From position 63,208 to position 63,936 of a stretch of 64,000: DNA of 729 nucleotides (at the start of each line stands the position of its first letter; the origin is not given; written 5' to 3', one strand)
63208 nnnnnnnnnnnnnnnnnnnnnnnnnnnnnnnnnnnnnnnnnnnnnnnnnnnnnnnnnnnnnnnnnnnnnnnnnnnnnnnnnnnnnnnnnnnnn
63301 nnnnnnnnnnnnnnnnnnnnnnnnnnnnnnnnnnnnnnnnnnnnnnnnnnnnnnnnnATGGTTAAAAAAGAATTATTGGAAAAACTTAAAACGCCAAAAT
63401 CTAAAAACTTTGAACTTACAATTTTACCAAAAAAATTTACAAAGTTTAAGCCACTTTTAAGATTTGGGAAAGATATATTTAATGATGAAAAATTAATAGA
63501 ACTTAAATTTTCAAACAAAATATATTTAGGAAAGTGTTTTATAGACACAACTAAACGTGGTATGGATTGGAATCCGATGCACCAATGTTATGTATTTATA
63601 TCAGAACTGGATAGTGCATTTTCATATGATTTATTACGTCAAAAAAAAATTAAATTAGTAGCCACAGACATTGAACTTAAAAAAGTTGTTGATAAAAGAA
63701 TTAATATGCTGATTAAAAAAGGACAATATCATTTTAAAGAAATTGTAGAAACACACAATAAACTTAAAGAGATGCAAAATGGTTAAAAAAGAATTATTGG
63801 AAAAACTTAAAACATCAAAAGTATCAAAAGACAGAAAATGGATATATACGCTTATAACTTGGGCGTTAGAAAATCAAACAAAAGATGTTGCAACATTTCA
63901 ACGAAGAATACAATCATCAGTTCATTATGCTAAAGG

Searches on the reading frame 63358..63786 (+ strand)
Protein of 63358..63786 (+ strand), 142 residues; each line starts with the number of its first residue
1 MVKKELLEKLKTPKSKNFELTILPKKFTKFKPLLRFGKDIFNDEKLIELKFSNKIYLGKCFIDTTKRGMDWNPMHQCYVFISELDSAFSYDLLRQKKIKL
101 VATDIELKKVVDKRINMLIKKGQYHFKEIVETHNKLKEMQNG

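Call 35: find_encoding_contigs(protein=window:63358-63786:+, flank=10000, max_places=4)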
Protein window:63358-63786:+ (142 aa): 12 contigs read that carry it; 4 places shown.
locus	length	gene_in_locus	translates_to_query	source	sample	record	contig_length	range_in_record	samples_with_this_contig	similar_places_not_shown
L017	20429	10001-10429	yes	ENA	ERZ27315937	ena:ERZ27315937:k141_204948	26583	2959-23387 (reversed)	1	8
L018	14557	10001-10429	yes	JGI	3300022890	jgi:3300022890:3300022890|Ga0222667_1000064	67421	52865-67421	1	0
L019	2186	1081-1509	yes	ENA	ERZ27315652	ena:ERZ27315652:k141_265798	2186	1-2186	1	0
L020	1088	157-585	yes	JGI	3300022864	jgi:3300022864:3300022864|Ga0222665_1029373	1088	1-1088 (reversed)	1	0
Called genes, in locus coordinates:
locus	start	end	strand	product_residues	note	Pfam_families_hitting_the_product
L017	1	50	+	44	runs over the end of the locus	-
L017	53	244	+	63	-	-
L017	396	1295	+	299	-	-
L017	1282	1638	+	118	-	-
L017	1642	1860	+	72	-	-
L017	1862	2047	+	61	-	-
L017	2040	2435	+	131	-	-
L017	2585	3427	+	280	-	-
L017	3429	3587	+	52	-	-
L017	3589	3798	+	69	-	-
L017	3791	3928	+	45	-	-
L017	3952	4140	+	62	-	-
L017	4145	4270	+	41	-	-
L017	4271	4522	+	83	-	-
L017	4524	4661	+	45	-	-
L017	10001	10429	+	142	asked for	-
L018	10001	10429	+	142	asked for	-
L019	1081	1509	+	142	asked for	-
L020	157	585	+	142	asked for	-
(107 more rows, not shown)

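Call 86: search_protein_families(library=pfam, proteins=[window:63358-63786:+], max_evalue=0.01)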
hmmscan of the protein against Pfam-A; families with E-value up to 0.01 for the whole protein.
window:63358-63786:+ (142 aa): 0 families
